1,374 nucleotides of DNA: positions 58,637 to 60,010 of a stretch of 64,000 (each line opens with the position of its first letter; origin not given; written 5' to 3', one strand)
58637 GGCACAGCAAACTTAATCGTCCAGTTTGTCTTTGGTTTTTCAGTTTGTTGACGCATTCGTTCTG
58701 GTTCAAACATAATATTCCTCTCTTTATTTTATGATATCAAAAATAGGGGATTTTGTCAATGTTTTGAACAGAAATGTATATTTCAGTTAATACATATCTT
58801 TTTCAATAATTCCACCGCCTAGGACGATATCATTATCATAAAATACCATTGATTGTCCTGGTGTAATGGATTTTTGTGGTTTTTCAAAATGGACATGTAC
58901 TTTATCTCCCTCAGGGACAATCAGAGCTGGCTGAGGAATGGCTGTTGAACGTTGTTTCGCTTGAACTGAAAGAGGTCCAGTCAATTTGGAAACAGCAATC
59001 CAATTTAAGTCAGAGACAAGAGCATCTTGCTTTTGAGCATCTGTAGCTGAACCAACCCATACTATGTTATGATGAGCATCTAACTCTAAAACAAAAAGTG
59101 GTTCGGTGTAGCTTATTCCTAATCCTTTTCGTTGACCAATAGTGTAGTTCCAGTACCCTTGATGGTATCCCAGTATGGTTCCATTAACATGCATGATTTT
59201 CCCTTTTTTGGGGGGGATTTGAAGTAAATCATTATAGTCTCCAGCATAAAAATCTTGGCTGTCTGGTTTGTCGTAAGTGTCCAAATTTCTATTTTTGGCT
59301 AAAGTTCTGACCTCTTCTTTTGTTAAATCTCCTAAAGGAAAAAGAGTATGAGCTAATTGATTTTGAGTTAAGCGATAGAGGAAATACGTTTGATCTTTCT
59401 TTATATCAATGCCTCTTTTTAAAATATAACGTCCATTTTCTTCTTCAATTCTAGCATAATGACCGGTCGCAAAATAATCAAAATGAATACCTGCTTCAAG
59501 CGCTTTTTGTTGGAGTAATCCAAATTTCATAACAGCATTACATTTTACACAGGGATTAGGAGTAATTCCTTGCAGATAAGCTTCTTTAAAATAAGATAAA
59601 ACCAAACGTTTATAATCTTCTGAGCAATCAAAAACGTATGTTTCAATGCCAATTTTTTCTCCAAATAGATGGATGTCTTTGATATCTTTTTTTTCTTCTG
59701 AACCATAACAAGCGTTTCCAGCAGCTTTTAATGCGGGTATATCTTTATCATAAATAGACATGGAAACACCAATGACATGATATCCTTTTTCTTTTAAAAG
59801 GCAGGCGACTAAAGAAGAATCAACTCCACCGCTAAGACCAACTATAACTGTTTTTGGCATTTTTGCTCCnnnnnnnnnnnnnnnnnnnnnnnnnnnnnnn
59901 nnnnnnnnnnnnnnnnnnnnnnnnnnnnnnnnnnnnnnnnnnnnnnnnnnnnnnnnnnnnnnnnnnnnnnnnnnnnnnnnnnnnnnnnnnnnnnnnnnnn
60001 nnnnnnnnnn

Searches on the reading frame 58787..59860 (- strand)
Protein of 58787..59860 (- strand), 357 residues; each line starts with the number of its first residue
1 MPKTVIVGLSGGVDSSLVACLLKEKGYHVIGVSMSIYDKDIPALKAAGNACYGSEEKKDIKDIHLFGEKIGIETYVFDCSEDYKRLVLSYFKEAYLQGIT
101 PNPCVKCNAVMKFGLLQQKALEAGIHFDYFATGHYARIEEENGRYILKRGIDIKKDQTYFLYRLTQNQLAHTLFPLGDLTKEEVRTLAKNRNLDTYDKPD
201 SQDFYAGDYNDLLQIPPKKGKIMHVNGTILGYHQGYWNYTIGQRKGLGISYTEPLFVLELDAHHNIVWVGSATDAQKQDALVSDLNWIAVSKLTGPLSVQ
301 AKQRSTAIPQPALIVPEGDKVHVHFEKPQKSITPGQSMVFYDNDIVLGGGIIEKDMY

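Call 86: search_protein_families(library=pfam, proteins=[window:58787-59860:-], max_evalue=0.0001)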
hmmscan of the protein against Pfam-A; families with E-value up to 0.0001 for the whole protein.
window:58787-59860:- (357 aa): 4 families
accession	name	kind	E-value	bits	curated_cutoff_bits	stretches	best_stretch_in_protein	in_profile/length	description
PF03054.22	tRNA_Me_trans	-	2.6e-64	217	20.6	1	3-203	1-196/202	tRNA methyl transferase HUP domain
PF20259.3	tRNA_Me_trans_M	-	4.1e-21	74.7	27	1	215-271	8-66/66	tRNA methyl transferase PRC-barrel domain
PF20258.4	tRNA_Me_trans_C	-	1.2e-18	67.7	20.6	1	280-352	4-77/77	Aminomethyltransferase beta-barrel domain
PF02540.23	NAD_synthase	-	1e-07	31.8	21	1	3-34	19-52/242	NAD synthase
